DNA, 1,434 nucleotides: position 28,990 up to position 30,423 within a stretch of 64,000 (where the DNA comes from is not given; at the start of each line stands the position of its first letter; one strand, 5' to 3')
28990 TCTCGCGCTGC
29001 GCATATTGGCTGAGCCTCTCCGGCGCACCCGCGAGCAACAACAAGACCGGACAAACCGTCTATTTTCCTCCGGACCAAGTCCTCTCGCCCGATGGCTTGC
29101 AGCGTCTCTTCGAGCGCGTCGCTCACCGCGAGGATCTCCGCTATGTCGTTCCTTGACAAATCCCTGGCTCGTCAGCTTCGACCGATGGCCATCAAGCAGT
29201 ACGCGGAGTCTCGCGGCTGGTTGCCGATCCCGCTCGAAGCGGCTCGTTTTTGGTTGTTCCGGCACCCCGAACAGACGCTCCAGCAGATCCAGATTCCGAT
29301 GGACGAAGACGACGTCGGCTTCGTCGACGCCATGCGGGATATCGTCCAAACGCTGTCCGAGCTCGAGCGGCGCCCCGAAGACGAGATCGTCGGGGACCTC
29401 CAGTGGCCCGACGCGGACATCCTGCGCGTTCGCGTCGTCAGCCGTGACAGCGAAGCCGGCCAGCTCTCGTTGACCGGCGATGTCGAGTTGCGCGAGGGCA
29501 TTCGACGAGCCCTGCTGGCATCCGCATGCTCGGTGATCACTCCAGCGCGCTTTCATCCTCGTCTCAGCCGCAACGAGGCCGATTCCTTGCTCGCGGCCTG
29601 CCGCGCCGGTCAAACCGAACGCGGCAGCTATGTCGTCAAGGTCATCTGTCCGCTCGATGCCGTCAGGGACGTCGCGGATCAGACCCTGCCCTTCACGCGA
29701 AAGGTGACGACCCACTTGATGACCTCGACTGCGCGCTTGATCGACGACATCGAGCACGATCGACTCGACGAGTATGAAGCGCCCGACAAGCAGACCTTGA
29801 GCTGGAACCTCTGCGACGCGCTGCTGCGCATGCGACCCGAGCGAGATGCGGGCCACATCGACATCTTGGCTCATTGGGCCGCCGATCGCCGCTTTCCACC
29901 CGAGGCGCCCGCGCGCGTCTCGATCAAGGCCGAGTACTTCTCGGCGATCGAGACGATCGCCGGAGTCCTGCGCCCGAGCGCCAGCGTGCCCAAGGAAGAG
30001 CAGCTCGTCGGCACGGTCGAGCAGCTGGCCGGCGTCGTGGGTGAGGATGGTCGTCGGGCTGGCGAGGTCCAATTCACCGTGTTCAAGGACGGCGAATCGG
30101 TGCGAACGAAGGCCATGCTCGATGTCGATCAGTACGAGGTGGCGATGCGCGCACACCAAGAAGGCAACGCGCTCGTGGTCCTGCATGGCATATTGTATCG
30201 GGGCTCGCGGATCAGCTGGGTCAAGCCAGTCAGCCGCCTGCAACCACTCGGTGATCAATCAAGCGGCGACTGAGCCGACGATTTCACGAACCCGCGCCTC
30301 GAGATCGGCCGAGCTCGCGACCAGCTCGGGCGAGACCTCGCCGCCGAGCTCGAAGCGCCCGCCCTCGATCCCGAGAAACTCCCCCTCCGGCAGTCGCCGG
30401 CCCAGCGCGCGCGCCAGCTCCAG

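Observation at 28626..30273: Horizontally acquired two-gene cassette (DUF4365/PD-(D/E)xK-like + 378-aa orphan) between the hydrogenase operon and hypA-like gene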

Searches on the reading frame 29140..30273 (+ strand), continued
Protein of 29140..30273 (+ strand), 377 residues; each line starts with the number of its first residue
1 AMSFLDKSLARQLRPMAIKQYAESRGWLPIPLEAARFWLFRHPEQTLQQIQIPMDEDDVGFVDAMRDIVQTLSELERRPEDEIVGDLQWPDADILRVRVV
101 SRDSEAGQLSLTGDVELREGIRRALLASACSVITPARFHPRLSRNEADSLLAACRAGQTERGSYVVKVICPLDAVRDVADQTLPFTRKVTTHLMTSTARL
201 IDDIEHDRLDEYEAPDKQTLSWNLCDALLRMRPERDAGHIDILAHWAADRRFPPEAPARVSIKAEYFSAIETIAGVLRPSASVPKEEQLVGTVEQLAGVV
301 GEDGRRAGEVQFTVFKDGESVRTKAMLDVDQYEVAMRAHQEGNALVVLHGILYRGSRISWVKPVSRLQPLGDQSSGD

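Call 64: get_annotated_region(hit=H9, flank=7000)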
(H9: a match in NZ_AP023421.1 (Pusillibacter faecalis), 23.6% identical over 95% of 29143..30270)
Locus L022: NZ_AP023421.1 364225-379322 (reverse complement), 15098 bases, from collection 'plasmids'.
description: Pusillibacter faecalis strain MM59 plasmid pMM59_01
organism: Pusillibacter faecalis (NCBI taxid 2714358)
taxonomy: Bacteria; Bacillota; Clostridia; Eubacteriales; Oscillospiraceae; Pusillibacter; Pusillibacter faecalis
host: -; source: Homo sapiens; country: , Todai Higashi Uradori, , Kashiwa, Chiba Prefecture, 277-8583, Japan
typing (MOB-suite, as given by PLSDB): conjugative; relaxase MOBQ,MOBV; mating-pair formation MPF_T
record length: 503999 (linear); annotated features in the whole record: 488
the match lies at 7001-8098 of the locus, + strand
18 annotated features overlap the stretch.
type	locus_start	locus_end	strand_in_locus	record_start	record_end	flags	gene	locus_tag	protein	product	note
CDS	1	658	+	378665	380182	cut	-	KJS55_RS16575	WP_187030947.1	glucosyltransferase domain-containing protein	-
CDS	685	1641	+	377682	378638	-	-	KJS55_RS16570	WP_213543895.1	glycosyltransferase family 2 protein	-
CDS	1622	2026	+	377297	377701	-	-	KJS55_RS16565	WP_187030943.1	GtrA family protein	-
CDS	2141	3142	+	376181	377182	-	trpS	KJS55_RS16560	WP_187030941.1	tryptophan--tRNA ligase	GO:0006436 - tryptophanyl-tRNA aminoacylation [Evidence IEA]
CDS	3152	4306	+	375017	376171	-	-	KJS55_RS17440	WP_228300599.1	MraY family glycosyltransferase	-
CDS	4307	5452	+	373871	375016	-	wecB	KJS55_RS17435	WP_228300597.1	UDP-N-acetylglucosamine 2-epimerase (non-hydrolyzing)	GO:0009103 - lipopolysaccharide biosynthetic process [Evidence IEA]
CDS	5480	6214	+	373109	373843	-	-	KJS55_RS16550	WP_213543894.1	hypothetical protein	-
CDS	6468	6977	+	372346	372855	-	-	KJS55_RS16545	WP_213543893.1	DUF4365 domain-containing protein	-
CDS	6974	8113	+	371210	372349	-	-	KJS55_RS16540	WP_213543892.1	hypothetical protein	-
CDS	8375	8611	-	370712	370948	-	-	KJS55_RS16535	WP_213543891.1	helix-turn-helix domain-containing protein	-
CDS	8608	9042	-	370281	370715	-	-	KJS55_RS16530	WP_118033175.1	sigma-70 family RNA polymerase sigma factor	GO:0006352 - DNA-templated transcription initiation [Evidence IEA]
CDS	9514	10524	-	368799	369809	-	-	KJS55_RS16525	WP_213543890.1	ABC transporter permease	-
CDS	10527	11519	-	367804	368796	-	-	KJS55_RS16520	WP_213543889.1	ABC transporter permease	-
CDS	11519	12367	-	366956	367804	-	-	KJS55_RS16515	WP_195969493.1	ABC transporter ATP-binding protein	-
CDS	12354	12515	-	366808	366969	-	-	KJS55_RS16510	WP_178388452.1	hypothetical protein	-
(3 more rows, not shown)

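Call 65: get_annotated_region(hit=H6, flank=7000)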
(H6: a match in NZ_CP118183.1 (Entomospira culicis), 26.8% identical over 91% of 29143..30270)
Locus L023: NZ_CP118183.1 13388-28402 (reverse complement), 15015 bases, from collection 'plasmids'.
description: Entomospira culicis strain BR151 plasmid p28, complete sequence
organism: Entomospira culicis (NCBI taxid 2719989)
taxonomy: Bacteria; Spirochaetota; Spirochaetia; Spirochaetales; Spirochaetaceae; Entomospira; Entomospira culicis
host: -; source: Culex pipiens,cell culture; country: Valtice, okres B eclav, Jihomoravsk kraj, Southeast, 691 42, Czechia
typing (MOB-suite, as given by PLSDB): non-mobilizable
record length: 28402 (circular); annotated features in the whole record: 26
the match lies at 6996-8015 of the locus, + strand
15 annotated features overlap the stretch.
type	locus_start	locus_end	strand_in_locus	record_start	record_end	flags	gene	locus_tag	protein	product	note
CDS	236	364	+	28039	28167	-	-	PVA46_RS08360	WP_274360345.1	hypothetical protein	-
CDS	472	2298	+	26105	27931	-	-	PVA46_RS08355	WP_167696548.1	DUF262 domain-containing protein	-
CDS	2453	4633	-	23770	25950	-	-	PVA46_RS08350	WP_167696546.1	DUF262 domain-containing protein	-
CDS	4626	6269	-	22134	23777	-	-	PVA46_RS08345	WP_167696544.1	DUF262 domain-containing protein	-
CDS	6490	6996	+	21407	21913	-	-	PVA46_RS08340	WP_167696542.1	DUF4365 domain-containing protein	-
CDS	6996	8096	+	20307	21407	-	-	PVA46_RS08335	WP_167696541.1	hypothetical protein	-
CDS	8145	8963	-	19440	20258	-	-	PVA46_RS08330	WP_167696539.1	hypothetical protein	-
CDS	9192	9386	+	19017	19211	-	-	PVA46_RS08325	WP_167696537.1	type II toxin-antitoxin system HicA family toxin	-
CDS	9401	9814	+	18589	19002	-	-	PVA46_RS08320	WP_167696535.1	helix-turn-helix domain-containing protein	-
CDS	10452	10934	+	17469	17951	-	-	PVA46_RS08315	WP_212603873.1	hypothetical protein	-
CDS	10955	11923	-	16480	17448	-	-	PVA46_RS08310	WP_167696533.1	recombinase family protein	GO:0006310 - DNA recombination [Evidence IEA]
CDS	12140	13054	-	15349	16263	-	-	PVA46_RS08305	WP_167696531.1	Abi family protein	-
CDS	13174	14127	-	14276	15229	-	-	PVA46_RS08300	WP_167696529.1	tyrosine-type recombinase/integrase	GO:0015074 - DNA integration [Evidence IEA]; GO:0006310 - DNA recombination [Evidence IEA]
CDS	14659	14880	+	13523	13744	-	-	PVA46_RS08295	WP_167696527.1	type II toxin-antitoxin system RelB family antitoxin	-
CDS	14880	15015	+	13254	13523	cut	-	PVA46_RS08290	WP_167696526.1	type II toxin-antitoxin system RelE/ParE family toxin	GO:0030541 - plasmid partitioning [Evidence IEA]; GO:0051290 - protein heterotetramerization [Evidence IEA]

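Call 69: find_encoding_contigs(protein=P0045, flank=10000, max_places=1)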
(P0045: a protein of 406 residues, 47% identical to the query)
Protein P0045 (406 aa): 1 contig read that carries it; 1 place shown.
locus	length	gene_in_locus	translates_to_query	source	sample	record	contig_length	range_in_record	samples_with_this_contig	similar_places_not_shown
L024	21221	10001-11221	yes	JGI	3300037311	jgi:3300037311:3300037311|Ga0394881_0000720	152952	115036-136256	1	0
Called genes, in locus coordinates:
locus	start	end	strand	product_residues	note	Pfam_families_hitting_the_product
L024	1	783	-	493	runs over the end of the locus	-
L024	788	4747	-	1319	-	PF02384:N6_Mtase (weak), PF20473:MmeI_Mtase (weak), PF07669:Eco57I, PF20473:MmeI_Mtase, PF20466:MmeI_TRD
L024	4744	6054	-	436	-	PF17761:DUF1016_N, PF06250:YhcG_C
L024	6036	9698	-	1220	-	PF02037:SAP (weak), PF00176:SNF2-rel_dom, PF04851:ResIII (weak), PF00271:Helicase_C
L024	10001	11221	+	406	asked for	-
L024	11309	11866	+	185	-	PF01553:Acyltransferase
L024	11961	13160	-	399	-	-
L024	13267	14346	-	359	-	-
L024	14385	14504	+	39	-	-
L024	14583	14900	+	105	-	-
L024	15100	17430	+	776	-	PF00916:Sulfate_transp, PF00484:Pro_CA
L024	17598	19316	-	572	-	PF00512:HisKA, PF02518:HATPase_c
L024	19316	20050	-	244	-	PF00072:Response_reg, PF00486:Trans_reg_C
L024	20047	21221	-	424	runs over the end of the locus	-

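Call 70: find_encoding_contigs(protein=P0058, flank=10000, max_places=1)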
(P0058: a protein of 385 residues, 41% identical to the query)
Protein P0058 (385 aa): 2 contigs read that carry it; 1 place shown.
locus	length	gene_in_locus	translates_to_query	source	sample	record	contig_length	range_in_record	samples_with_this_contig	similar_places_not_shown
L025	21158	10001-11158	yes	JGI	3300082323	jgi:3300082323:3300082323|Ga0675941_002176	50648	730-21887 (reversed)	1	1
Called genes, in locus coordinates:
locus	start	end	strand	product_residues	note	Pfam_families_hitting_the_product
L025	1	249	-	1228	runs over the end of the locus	PF17132:Glyco_hydro_106, PF22666:Glyco_hydro_2_N2 (faint), PF02837:Glyco_hydro_2_N (weak)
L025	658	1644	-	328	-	PF00809:Pterin_bind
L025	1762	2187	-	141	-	-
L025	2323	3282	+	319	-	PF01336:tRNA_anti-codon, PF01966:HD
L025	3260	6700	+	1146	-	-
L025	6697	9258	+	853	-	PF13428:TPR_14 (faint), PF07719:TPR_2 (faint), PF12895:ANAPC3 (faint), PF13174:TPR_6 (faint), PF13424:TPR_12 (faint), PF13432:TPR_16 (faint), PF14559:TPR_19 (faint), PF14561:TPR_20 (faint), +3 more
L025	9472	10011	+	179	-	PF14280:DUF4365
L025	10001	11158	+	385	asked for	-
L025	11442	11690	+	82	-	-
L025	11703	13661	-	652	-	PF01935:DUF87, PF13401:AAA_22 (faint)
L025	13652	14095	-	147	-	-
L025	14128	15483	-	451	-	PF01555:N6_N4_Mtase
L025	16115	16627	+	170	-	PF22769:DCD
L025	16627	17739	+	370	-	PF02223:Thymidylate_kin (faint), PF13238:AAA_18 (faint), PF13521:AAA_28 (faint)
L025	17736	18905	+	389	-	PF22769:DCD, PF13489:Methyltransf_23, PF13847:Methyltransf_31 (weak), PF08241:Methyltransf_11, PF08242:Methyltransf_12, PF13649:Methyltransf_25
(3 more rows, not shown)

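Call 82: fold_search(model_id=the predicted structure, library=pdb)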
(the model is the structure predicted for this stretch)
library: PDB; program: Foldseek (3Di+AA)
matches with E <= 10: 890; with E <= 0.001: 0
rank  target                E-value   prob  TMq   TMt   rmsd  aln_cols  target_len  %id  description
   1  8aaj_B                5.9e-03  1.00  0.16  0.30   4.4        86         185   16  Crystal structure of the Pyrococcus abyssi RPA (apo form) (released 2023-05-03)
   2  8bbz_AAA              7.3e-03  1.00  0.14  0.56   5.7        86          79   14  Crystal Structure of SilF (apo form) (released 2023-10-25)
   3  3f2b_A                9.5e-03  1.00  0.18  0.08   4.9        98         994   14  DNA Polymerase PolC from Geobacillus kaustophilus complex with DNA, dGTP, Mg and Zn (released 2009-01-20)
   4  8c5y_B                1.2e-02  1.00  0.16  0.30   4.8        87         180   16  RPA tetrameric supercomplex from Pyrococcus abyssi (released 2023-05-03)
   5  3f2c_A                1.2e-02  1.00  0.18  0.08   5.1        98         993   15  DNA Polymerase PolC from Geobacillus kaustophilus complex with DNA, dGTP and Mn (released 2009-01-20)
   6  4gop_B                1.3e-02  1.00  0.15  0.41   3.9        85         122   15  Structure and Conformational Change of a Replication Protein A Heterotrimer Bound to ssDNA (released 2012-11-28)
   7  3lgj_A                1.8e-02  1.00  0.17  0.51   5.0        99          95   17  Crystal structure of single-stranded binding protein (ssb) from Bartonella henselae (released 2010-02-16)
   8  5d8f_B                1.8e-02  0.99  0.15  0.42   5.1        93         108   15  crystal structure of SSB and ssDNA complex from homo sapiens (released 2016-08-17)
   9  2k5v_MODEL_1_A        1.9e-02  1.00  0.16  0.52   5.6        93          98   13  SOLUTION NMR STRUCTURE OF the second OB-fold domain of replication protein A from Methanococcus maripaludis. N (released 2008-08-19)
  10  3eiv_A                2.1e-02  1.00  0.17  0.52   5.2        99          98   14  Crystal Structure of Single-stranded DNA-binding protein from Streptomyces coelicolor (released 2009-09-08)
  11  3koj_A                2.1e-02  1.00  0.16  0.52   4.6        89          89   19  Crystal structure of the SSB domain of Q5N255_SYNP6 protein from Synechococcus sp. Northeast Structural Genomics Conso (released 2009-11-24)
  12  5wqv_A                2.5e-02  0.99  0.16  0.50   5.4        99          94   12  Crystal structure of PriB mutant - S55A (released 2017-11-29)
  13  1ue6_B                2.8e-02  1.00  0.17  0.47   5.2       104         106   16  Crystal structure of the single-stranded dna-binding protein from mycobacterium tuberculosis (released 2004-02-10)
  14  5d8e_C                2.8e-02  0.99  0.15  0.40   5.1        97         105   18  crystal structure of SSB from homo sapiens (released 2016-08-17)
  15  4joi_A                2.9e-02  0.99  0.15  0.36   6.8        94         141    8  Crystal structure of the human telomeric Stn1-Ten1 complex (released 2013-05-29)
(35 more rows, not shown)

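Call 90: search_protein_families(library=phrogs, proteins=[window:29143-30270:+], max_evalue=0.01)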
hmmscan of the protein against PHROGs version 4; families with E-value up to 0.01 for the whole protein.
window:29143-30270:+ (376 aa): 1 family
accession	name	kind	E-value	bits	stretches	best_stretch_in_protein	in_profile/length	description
phrog_27927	-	unknown function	1.8e-07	31.7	1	63-340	60-341/370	-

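Call 91: find_related_loci(query=A2, collection=viral_contigs, flank=8000)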
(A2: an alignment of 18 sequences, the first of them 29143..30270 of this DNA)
Query A2 (376 aa) in viral_contigs; peptide patterns used: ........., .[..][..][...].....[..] (x = any residue, [..] = any of these).
6 stretches matched a pattern, but none encodes a relative of the query by tblastn (E <= 1e-3).

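Call 94: find_encoding_contigs(protein=P0076, flank=6000, max_places=1)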
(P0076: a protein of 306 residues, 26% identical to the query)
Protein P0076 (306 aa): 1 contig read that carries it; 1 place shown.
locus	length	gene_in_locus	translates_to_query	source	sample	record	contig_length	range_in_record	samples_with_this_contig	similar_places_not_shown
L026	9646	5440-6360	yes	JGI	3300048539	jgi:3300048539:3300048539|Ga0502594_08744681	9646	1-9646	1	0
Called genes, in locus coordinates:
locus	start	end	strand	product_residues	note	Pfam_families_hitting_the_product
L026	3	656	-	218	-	?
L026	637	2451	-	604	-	PF00176:SNF2-rel_dom, PF00271:Helicase_C (weak)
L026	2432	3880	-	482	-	-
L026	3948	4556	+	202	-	-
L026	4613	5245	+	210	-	PF14280:DUF4365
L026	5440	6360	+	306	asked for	-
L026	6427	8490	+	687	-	PF00270:DEAD, PF04851:ResIII, PF00271:Helicase_C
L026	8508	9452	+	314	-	PF02481:DNA_processg_A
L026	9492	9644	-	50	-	?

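Call 95: find_encoding_contigs(protein=P0065, flank=8000, max_places=1)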
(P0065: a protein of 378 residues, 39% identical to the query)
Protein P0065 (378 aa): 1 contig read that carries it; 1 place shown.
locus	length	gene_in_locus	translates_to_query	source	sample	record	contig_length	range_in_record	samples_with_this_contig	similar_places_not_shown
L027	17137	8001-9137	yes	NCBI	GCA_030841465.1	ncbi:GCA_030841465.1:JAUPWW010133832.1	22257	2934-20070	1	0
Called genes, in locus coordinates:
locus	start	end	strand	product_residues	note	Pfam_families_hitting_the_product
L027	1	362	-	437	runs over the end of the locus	PF01512:Complex1_51K, PF10531:SLBB, PF13187:Fer4_9 (faint), PF13534:Fer4_17, PF13375:RnfC_N (weak)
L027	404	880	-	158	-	-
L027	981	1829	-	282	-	PF19656:DUF6159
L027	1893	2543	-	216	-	PF07238:PilZ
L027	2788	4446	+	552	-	PF00884:Sulfatase, PF01663:Phosphodiest, PF01676:Metalloenzyme, PF01663:Phosphodiest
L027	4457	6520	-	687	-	PF13884:Peptidase_S74 (weak)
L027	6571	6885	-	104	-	-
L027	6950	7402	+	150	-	-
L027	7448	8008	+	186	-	PF14280:DUF4365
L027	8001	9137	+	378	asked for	-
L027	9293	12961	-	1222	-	PF13156:Mrr_cat_2, PF00270:DEAD (weak), PF04851:ResIII, PF00271:Helicase_C, PF03457:HA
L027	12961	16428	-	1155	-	-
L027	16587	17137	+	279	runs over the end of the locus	-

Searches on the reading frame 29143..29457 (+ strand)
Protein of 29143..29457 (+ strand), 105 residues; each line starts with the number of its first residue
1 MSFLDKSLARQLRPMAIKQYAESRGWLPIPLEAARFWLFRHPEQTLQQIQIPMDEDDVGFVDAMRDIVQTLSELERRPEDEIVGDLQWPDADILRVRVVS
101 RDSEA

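Call 88: search_protein_families(library=pfam, proteins=[window:29143-29457:+], max_evalue=10)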
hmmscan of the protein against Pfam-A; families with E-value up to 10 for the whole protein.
window:29143-29457:+ (105 aa): 0 families

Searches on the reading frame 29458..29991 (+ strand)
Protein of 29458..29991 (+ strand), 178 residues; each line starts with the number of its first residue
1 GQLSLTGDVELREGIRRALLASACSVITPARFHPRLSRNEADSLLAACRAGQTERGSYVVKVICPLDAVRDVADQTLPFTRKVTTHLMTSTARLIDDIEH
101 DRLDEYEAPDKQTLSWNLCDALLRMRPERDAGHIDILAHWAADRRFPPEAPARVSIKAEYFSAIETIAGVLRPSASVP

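Call 88: search_protein_families(library=pfam, proteins=[window:29458-29991:+], max_evalue=10)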
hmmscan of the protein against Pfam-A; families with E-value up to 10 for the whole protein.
window:29458-29991:+ (178 aa): 1 family
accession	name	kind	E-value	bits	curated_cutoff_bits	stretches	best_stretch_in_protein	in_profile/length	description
PF12304.13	BCLP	-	0.16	12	29.4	1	15-70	82-136/184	Beta-casein like protein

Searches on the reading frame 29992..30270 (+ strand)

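Call 88: search_protein_families(library=pfam, proteins=[window:29992-30270:+], max_evalue=10)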
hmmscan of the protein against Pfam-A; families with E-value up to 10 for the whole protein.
window:29992-30270:+ (93 aa): 1 family
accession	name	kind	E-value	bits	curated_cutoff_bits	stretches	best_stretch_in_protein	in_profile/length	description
PF08305.17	NPCBM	-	0.022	15.2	23.9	1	5-53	54-104/137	NPCBM/NEW2 domain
